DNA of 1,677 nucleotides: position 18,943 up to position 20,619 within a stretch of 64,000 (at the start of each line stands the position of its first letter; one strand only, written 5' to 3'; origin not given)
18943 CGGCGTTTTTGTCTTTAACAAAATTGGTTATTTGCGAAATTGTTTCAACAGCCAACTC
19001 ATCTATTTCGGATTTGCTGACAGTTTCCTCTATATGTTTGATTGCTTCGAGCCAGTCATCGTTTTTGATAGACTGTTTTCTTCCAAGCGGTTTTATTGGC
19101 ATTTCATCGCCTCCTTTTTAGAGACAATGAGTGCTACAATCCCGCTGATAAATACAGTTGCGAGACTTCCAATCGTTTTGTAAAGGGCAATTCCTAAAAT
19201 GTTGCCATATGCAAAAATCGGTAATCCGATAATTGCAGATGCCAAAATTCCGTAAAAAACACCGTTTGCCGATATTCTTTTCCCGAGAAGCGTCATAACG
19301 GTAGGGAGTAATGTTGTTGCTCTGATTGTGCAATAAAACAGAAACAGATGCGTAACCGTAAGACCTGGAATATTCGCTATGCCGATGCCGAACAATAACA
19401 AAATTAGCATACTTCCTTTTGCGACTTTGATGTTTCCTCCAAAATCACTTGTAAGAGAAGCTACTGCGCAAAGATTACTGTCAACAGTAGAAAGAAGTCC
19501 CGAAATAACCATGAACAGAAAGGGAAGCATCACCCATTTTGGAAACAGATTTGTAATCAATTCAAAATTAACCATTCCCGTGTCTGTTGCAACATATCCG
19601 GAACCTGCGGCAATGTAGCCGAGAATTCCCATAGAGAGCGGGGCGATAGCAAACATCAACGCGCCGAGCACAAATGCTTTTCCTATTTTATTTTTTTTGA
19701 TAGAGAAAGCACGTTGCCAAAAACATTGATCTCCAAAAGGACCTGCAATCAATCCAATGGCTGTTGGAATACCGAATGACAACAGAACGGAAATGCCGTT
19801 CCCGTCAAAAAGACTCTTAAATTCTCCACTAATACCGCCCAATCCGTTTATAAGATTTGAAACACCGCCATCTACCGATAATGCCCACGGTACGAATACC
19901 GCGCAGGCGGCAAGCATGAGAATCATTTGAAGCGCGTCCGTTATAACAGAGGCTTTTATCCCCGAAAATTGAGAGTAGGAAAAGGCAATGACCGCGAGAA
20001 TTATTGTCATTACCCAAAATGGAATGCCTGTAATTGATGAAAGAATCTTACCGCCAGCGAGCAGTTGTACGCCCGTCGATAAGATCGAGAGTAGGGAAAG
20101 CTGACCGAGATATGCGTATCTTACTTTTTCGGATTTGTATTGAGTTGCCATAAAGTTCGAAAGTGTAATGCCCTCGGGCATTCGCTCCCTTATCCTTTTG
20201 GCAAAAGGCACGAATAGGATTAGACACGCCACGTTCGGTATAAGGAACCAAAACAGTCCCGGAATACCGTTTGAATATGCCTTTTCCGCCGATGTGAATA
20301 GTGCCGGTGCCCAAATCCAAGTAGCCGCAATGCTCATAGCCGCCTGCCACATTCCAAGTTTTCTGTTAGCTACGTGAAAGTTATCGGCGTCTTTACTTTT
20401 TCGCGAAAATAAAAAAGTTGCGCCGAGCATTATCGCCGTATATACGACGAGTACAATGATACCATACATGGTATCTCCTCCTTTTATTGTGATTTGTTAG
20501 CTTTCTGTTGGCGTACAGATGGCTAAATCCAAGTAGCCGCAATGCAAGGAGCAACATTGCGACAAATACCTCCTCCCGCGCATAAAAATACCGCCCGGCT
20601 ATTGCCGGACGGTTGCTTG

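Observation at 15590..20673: Prophage operon coupling a Na+/solute symporter to two PAPS-reductase-like/ParB-like pairs: candidate uncharacterised modification system with its own importer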

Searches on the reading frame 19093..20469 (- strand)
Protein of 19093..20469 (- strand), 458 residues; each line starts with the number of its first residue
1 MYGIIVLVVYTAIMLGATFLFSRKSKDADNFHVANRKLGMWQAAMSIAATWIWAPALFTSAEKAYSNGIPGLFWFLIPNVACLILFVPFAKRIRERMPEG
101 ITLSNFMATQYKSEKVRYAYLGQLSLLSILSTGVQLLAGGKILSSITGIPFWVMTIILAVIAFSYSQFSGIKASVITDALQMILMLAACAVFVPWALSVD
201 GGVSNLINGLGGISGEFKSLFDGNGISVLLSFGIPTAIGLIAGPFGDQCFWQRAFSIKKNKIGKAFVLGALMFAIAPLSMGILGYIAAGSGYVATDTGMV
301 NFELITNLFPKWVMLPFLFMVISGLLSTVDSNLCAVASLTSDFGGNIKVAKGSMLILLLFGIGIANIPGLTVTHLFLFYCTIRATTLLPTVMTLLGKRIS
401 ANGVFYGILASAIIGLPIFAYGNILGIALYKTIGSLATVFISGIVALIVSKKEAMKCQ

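Call 3: search_protein_families(library=pfam, proteins=[window:19093-20469:-], max_evalue=0.01)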
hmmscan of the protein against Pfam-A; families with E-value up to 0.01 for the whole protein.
window:19093-20469:- (458 aa): 1 family
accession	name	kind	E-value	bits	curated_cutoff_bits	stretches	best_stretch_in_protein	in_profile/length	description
PF00474.23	SSF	-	1.9e-23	83.5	22.8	1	31-408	1-403/406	Sodium:solute symporter family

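Call 4: search_protein_families(library=ncbifam, proteins=[window:19093-20469:-], max_evalue=0.01)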
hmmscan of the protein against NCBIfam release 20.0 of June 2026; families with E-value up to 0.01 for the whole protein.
window:19093-20469:- (458 aa): 7 families
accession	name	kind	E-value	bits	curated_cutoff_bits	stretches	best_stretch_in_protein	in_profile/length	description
TIGR00813.1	sss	superfamily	6.7e-33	114.3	184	1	31-410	1-410/411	sodium/solute symporter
TIGR02119.1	panF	equivalog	1.1e-20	74.1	328.05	1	4-450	4-464/471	sodium/pantothenate symporter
TIGR02121.1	Na_Pro_sym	equivalog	1.4e-18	66.9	515.5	1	4-453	4-469/488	sodium/proline symporter PutP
TIGR03648.1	Na_symport_lg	subfamily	3.2e-10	39.1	320.75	1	7-194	3-188/547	VC_2705 family sodium/solute symporter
NF009135.0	PRK12488.1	subfamily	1.9e-08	33.3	850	1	4-194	35-223/549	cation/acetate symporter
NF006903.2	PRK09395.1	subfamily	2.7e-08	32.7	750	1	3-193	37-225/552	cation/acetate symporter ActP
TIGR02711.1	symport_actP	equivalog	1.1e-07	31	1099.25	1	3-191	34-220/549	cation/acetate symporter ActP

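Call 5: search_protein_families(library=phrogs, proteins=[window:19093-20469:-], max_evalue=0.001)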
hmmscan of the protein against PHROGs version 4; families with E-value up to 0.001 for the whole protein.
window:19093-20469:- (458 aa): 1 family
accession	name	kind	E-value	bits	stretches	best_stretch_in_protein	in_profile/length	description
phrog_20720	-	unknown function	1.5e-182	608.6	1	1-455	1-457/460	-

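Call 9: search_dna_similar(query=window:19093-20469:-, collection=phages, mode=protein, max_rows=40)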
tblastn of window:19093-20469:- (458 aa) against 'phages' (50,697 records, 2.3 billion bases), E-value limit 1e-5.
Records with a match: 14; places in all: 14; records where one place covers at least 80% of the query: 3.
Best place of each record, by identity: <60% 14.
By first word of the organism name: Bacteriophage 11; Salmonella 2; Escherichia 1.
By host as written in the record: - 11; Homo sapiens 1; Escherichia coli O157:H7 ATCC 43895 1; Salmonella enterica subsp. enterica serovar Kentucky 1.
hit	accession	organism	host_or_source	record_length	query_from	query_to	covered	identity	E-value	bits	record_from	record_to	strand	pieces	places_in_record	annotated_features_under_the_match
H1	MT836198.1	Bacteriophage sp.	human fecal samples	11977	1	452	99%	59.9%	0e+0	575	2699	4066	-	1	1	record has no annotation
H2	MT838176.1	Bacteriophage sp.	human fecal samples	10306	5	410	89%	25.6%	2e-10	69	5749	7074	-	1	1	record has no annotation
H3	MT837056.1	Bacteriophage sp.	human fecal samples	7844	5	450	97%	22.5%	1e-12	76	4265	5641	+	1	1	record has no annotation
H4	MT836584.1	Bacteriophage sp.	human fecal samples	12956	4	343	74%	26.4%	7e-8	61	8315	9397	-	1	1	record has no annotation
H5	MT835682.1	Bacteriophage sp.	human fecal samples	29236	8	342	73%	25.1%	1e-10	70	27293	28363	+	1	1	record has no annotation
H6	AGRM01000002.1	Salmonella enterica subsp. houtenae str. ATCC BAA-1581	Homo sapiens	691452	4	348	75%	23.8%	3e-12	75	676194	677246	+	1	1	sodium/pantothenate symporter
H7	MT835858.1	Bacteriophage sp.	human fecal samples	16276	9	342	73%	23.9%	9e-7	57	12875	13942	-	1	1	record has no annotation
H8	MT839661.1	Bacteriophage sp.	human fecal samples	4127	5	338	73%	23.9%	2e-8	62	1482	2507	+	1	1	record has no annotation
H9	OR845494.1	Escherichia phage ECO95 1-6-1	Escherichia coli O157:H7 ATCC 43895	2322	4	275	59%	25.1%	1e-10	69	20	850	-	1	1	record has no annotation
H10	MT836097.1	Bacteriophage sp.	human fecal samples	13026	4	215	46%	26.7%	1e-10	70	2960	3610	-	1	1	record has no annotation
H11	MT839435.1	Bacteriophage sp.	human fecal samples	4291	4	215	46%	24.9%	2e-8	62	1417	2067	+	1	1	record has no annotation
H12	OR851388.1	Salmonella phage S.Kent 1-2-1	Salmonella enterica subsp. enterica ...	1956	4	191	41%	27.7%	4e-8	61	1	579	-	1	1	record has no annotation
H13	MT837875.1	Bacteriophage sp.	human fecal samples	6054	5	208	45%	24.9%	7e-6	55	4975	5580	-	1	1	record has no annotation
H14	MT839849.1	Bacteriophage sp.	human fecal samples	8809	5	206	44%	24.8%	5e-7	58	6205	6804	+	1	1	record has no annotation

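Call 10: find_homologous_proteins(query=window:19093-20469:-)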
Query window:19093-20469:- (458 aa): 2510 proteins with E <= 0.001 among 8000 candidates; the best 120 are listed.
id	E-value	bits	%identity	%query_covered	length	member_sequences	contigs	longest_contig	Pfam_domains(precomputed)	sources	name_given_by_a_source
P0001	1.7e-283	958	98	100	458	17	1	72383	PF00474.24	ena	-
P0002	1.3e-263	893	88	100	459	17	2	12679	PF00474.24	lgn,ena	-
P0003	1.6e-243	827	82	99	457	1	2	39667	PF00474.24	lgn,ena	-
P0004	1.4e-242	824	81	99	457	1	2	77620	PF00474.24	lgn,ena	-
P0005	2.3e-242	823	81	100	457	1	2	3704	PF00474.24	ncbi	-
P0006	5.9e-242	821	81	99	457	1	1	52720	PF00474.24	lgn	-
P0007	9.5e-242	821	81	100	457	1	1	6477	PF00474.24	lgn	-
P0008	1.1e-240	817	81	99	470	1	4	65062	PF00474.24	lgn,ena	-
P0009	1.2e-240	817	81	99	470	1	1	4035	PF00474.24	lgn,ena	-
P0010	2.1e-240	816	81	99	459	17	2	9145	PF00474.24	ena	-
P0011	3.3e-240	816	81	99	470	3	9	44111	PF00474.24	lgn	-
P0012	3.7e-240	816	81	99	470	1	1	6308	PF00474.24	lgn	-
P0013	1.4e-236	804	77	100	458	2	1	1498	PF00474.24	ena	-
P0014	2.9e-232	790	79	100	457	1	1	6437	PF00474.24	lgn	-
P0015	7.8e-232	788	77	100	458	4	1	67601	PF00474.24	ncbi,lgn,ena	-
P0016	1.2e-231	787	78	100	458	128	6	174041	PF00474.24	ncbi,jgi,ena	jgi:Na+/proline symporter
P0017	8.3e-231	785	78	99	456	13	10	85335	PF00474.24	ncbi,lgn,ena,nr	ncbi:MAG: hypothetical protein IKN17_06005 [Ruminococcus sp.]|nr:hypothetical protein [Ruminococcus 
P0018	8.2e-229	778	78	100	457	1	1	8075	PF00474.24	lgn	-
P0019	3.0e-228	776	77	99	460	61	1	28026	PF00474.24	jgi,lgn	jgi:Na+/proline symporter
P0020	3.4e-228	776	78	100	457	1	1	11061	PF00474.24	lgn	-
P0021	1.6e-226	771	77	100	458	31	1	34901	PF00474.24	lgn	-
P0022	1.7e-225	767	77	99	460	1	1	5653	PF00474.24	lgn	-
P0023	2.0e-225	767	76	99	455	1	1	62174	PF00474.24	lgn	-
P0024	3.4e-225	766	76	99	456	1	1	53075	PF00474.24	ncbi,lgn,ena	-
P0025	3.5e-225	766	77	100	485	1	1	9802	PF00474.24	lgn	-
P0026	1.0e-224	765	77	99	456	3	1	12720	PF00474.24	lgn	-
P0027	1.1e-224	765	75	100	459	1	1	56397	PF00474.24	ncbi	-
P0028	2.6e-224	763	76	99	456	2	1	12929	PF00474.24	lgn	-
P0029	4.7e-224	762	77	99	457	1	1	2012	PF00474.24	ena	-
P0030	7.8e-224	762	76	99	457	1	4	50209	PF00474.24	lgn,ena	-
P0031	1.7e-221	754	74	100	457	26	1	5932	PF00474.24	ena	-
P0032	2.2e-221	754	76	98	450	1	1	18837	PF00474.24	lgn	-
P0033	1.9e-217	741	74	100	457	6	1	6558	PF00474.24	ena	-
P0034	7.6e-216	735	74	99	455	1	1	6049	PF00474.24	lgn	-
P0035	9.3e-216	735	72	100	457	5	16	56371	PF00474.24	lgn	-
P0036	1.4e-212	725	72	100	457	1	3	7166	PF00474.24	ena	-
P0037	1.0e-207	709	71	99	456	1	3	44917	PF00474.24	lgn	-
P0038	4.1e-207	707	70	99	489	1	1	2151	PF00474.24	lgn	-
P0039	5.8e-206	703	70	99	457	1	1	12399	PF00474.24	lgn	-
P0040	1.1e-205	702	70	100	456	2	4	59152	PF00474.24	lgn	-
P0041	1.3e-205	702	70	100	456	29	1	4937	PF00474.24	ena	-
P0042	3.2e-205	700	69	99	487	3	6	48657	PF00474.24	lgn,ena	-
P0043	1.2e-204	699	70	100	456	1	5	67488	PF00474.24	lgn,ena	-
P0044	7.8e-203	693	68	100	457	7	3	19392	PF00474.24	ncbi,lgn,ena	-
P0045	1.4e-202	692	69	99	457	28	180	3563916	PF00474.24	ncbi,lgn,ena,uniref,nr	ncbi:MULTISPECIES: sodium:solute symporter family protein [Anaerotruncus]|uniref:Transporter, SSS fa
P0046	3.0e-202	691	70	99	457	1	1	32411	PF00474.24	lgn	-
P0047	8.0e-202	689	69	99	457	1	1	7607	PF00474.24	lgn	-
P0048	5.0e-201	687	69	99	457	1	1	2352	PF00474.24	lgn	-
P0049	6.4e-201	686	68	99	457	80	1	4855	PF00474.24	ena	-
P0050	9.0e-200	682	69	99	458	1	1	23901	PF00474.24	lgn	-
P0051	1.1e-199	682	67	100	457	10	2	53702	PF00474.24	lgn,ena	-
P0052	2.8e-199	681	68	100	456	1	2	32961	PF00474.24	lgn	-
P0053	2.9e-199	681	67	100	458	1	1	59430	PF00474.24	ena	-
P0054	6.7e-199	680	68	100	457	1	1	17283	PF00474.24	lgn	-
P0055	1.2e-198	679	67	100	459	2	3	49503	PF00474.24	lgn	-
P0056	1.6e-198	678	67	100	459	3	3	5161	PF00474.24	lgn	-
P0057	1.8e-198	678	66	100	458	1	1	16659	PF00474.24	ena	-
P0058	2.7e-198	678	67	99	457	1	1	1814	PF00474.24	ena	-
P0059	4.3e-198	677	67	100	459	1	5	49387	PF00474.24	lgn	-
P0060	5.9e-198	676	66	100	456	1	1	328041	PF00474.24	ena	-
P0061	9.2e-198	676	67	100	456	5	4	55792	PF00474.24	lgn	-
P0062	1.3e-197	675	67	100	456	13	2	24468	PF00474.24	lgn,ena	-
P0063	1.3e-197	675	68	99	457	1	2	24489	PF00474.24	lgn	-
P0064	1.9e-197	675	66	100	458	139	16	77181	PF00474.24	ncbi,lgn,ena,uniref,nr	ncbi:hypothetical protein [Anaerotruncus colihominis]|uniref:sodium:solute symporter family transpor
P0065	2.0e-197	675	68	100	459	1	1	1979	PF00474.24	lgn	-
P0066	2.1e-197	675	66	100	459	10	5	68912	PF00474.24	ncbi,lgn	-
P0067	2.1e-197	675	68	99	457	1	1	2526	PF00474.24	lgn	-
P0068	2.5e-197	674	66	99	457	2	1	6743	PF00474.24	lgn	-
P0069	2.8e-197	674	67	99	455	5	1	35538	PF00474.24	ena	-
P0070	4.4e-197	674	67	100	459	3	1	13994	PF00474.24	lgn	-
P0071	5.9e-197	673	68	99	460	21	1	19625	PF00474.24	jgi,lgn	-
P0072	9.4e-197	672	68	99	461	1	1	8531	PF00474.24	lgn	-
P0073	4.0e-196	670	67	100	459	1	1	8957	PF00474.24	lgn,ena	-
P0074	4.3e-196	670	66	100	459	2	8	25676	PF00474.24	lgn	-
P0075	4.4e-196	670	67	100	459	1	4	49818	PF00474.24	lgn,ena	-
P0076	6.4e-196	670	66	99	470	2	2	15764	PF00474.24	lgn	-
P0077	8.8e-196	669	66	99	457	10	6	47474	PF00474.24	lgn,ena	-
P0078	9.2e-196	669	67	100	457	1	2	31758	PF00474.24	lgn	-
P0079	9.3e-196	669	67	100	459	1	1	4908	PF00474.24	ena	-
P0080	9.7e-196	669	67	100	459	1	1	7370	PF00474.24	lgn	-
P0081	1.1e-195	669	67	100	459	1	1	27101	PF00474.24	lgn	-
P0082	1.2e-195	669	67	99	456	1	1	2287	PF00474.24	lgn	-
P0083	1.7e-195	668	67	100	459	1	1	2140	PF00474.24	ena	-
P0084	1.8e-195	668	65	100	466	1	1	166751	PF00474.24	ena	-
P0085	2.1e-195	668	68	99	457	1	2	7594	PF00474.24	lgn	-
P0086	2.2e-195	668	67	100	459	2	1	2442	PF00474.24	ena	-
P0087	2.4e-195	668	67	100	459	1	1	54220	PF00474.24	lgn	-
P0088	2.6e-195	668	67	100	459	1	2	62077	PF00474.24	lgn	-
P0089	3.3e-195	667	67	99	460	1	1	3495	PF00474.24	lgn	-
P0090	5.4e-195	667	66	100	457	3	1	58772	PF00474.24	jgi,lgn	jgi:Na+/proline symporter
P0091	6.0e-195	667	67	99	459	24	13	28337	PF00474.24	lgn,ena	-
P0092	7.5e-195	666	66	100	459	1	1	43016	PF00474.24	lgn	-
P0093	9.8e-195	666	66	100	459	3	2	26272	PF00474.24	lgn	-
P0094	1.2e-194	666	67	99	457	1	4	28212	PF00474.24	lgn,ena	-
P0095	1.7e-194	665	66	100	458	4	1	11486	PF00474.24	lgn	-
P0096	1.9e-194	665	67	99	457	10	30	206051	PF00474.24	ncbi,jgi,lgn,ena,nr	ncbi:MAG: hypothetical protein HFF10_07520 [Angelakisella sp.]|jgi:Na+/proline symporter|nr:hypothet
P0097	2.5e-194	665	67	99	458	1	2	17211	PF00474.24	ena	-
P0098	3.1e-194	664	67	99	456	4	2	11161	PF00474.24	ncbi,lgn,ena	-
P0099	3.2e-194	664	67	99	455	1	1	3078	PF00474.24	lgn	-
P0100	3.4e-194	664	67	99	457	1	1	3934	PF00474.24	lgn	-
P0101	3.5e-194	664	66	100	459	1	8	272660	PF00474.24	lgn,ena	-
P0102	5.4e-194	663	66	99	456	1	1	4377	PF00474.24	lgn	-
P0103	7.6e-194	663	66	100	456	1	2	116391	PF00474.24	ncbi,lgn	-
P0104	8.5e-194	663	65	100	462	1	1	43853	PF00474.24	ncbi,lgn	-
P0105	9.8e-194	663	66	100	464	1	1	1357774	PF00474.24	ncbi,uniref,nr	ncbi:sodium:solute symporter family protein [Anaerovorax sp. IOR16]|uniref:sodium:solute symporter f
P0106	1.4e-193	662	66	100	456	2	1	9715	PF00474.24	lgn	-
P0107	1.4e-193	662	67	99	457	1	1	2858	PF00474.24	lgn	-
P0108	2.2e-193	661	65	100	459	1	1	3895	PF00474.24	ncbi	-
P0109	2.5e-193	661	67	99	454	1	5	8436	PF00474.24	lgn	-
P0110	2.9e-193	661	66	100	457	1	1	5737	PF00474.24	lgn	-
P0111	6.8e-193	660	65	100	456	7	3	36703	PF00474.24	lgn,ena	-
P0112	7.2e-193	660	66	99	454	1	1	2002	PF00474.24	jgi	-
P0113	9.1e-193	659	66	100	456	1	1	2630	PF00474.24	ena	-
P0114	9.3e-193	659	67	99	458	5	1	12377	PF00474.24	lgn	-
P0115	9.5e-193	659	65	100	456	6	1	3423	PF00474.24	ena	-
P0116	9.6e-193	659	66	100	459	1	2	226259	PF00474.24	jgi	jgi:Na+/proline symporter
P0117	1.0e-192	659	65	100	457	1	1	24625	PF00474.24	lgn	-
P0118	1.2e-192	659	66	99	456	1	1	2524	PF00474.24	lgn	-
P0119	1.6e-192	659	65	100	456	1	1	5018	PF00474.24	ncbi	-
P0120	1.8e-192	658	66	100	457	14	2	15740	PF00474.24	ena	-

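Call 11: find_encoding_contigs(protein=P0045, flank=8000, max_places=4)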
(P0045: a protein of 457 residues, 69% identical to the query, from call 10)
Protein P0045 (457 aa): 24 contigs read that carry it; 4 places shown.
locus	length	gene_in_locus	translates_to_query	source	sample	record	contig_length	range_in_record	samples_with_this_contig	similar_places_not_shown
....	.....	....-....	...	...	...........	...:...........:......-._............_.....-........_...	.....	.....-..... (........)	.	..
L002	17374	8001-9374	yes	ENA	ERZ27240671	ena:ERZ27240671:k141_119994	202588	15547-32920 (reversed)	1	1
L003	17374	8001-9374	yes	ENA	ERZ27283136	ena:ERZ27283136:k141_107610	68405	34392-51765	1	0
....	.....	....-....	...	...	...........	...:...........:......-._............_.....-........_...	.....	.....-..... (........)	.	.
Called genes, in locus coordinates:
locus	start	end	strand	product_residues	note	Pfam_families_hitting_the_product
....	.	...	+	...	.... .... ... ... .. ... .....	-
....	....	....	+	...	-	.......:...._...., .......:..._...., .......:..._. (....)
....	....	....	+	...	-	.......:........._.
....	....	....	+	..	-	-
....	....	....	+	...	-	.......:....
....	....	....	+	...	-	-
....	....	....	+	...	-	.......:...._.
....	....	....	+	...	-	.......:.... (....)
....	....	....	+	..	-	-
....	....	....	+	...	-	-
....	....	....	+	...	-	-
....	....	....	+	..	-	-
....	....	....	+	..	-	-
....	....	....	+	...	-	-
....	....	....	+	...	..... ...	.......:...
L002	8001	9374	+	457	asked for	PF00474:SSF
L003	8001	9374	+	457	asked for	PF00474:SSF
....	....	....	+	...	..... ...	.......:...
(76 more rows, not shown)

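Call 12: find_encoding_contigs(protein=P0105, flank=8000, max_places=3)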
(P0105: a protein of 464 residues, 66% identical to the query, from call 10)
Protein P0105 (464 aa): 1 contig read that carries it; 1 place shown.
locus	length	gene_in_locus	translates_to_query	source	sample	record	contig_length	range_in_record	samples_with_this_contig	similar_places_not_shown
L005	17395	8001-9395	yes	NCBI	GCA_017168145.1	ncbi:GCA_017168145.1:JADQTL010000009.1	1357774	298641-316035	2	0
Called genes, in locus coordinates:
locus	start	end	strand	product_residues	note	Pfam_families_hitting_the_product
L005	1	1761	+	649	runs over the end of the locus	PF14284:PcfJ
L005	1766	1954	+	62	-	-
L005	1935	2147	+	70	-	-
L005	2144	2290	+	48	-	-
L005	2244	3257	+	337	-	PF07505:DUF5131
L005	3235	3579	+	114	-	PF24746:DUF7694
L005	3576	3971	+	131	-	PF08774:VRR_NUC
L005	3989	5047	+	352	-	PF00712:DNA_pol3_beta, PF02767:DNA_pol3_beta_2, PF02768:DNA_pol3_beta_3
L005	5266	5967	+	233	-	-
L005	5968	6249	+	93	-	-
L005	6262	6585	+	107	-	-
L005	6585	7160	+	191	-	PF26211:Phage_phiTE_072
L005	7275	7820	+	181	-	-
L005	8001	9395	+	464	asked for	PF00474:SSF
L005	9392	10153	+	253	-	PF01507:PAPS_reduct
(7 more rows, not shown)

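Call 13: find_encoding_contigs(protein=P0017, flank=8000, max_places=4)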
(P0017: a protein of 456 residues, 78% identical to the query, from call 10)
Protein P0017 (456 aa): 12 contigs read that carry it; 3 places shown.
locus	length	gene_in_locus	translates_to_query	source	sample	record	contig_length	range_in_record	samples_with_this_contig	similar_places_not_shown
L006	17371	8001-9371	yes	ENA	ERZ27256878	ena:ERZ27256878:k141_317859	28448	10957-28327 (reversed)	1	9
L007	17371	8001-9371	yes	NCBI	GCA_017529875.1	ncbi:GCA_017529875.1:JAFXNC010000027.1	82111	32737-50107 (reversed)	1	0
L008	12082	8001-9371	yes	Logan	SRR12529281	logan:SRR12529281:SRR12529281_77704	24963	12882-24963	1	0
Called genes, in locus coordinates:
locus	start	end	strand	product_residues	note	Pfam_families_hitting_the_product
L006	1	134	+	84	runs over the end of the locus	?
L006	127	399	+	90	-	-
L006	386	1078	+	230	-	-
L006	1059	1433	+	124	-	-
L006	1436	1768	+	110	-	-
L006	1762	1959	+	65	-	-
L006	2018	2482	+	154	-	PF04448:DUF551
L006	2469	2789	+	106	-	-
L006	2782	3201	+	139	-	PF09643:YopX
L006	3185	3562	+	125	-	-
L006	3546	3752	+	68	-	-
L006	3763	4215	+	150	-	-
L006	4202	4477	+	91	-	-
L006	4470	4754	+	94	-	PF13597:NRDD (weak)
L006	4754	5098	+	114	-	PF24746:DUF7694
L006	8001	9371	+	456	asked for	PF00474:SSF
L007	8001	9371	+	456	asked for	PF00474:SSF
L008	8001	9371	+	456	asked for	PF00474:SSF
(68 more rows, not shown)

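Call 18: find_related_loci(query=window:19093-20469:-, collection=genome_contigs, flank=8000)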
Query window:19093-20469:- (458 aa) in genome_contigs; peptide patterns used: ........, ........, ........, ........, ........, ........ (x = any residue, [..] = any of these).
152 stretches matched a pattern; 99 encode a relative of the query (tblastn E <= 1e-3); the best 80 are kept; 80 distinct loci.
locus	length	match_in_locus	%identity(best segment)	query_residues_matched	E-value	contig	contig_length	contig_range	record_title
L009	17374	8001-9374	88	1-458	0e+0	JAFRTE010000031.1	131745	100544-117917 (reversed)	MAG: Clostridia bacterium isolate RGIG2778 Goat_Omasum-6__c508532, whole genome shotgun sequence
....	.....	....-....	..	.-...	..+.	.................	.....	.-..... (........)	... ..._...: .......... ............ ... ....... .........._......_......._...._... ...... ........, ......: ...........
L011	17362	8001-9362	78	1-454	0e+0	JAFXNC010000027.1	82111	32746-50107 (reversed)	MAG: Ruminococcus sp. isolate RGIG6565 Sheep_Reticulum-5__c638, whole genome shotgun sequence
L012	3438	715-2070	76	3-454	0e+0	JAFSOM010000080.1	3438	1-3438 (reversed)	MAG: Oscillibacter sp. isolate RGIG3329 Goat_Reticulum-6__c70750, whole genome shotgun sequence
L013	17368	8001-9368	70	1-456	0e+0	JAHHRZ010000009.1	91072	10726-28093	MAG: Oscillospiraceae bacterium isolate MAG043 MAG043_9, whole genome shotgun sequence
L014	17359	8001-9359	69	1-453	0e+0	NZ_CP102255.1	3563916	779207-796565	Anaerotruncus colihominis strain DSM 17241 chromosome, complete genome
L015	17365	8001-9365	68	1-455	0e+0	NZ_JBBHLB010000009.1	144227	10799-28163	Flavonifractor porci strain P01024 N24_ctg09, whole genome shotgun sequence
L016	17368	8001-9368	66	1-456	0e+0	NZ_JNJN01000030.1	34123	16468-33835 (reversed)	Agathobaculum desmolans ATCC 43058 T363DRAFT_scaffold00029.29_C, whole genome shotgun sequence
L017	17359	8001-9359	68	1-453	0e+0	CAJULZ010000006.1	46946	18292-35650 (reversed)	MAG TPA_asm: uncultured Oscillospiraceae bacterium isolate MGBC157594 genome assembly, contig: MGBC157594.6, whole genom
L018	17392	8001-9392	66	1-456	0e+0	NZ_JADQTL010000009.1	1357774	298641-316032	Anaerovorax sp. IOR16 IOR16contig00009, whole genome shotgun sequence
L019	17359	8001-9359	66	1-453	0e+0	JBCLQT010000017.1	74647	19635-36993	Oscillospiraceae bacterium 44-5 voucher GPTB0107 scaffold17, whole genome shotgun sequence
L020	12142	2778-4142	66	1-456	0e+0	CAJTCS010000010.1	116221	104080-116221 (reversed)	Oscillospiraceae bacterium isolate B35_35_AM_H genome assembly, contig: MGBC000104.10, whole genome shotgun sequence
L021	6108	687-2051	65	1-456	0e+0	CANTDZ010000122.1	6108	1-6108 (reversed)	MAG TPA_asm: uncultured Clostridia bacterium isolate SRR13921780_bin.13_metawrap_v1.3_MAG genome assembly, contig: NODE.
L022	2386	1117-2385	73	1-423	0e+0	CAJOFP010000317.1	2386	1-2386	uncultured Oscillibacter sp. isolate Red_deer_2_mag_32 genome assembly, contig: scaffold_74092, whole genome shotgun seq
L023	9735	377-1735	66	1-453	0e+0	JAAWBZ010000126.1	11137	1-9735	MAG: Oscillospiraceae bacterium isolate ABMPRH_155_1 k141_409772, whole genome shotgun sequence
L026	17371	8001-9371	64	1-454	0e+0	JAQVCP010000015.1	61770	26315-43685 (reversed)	MAG: Hespellia sp. isolate STD2_91 NODE_1620_length_61770_cov_21.004348_Sandtown_D2, whole genome shotgun sequence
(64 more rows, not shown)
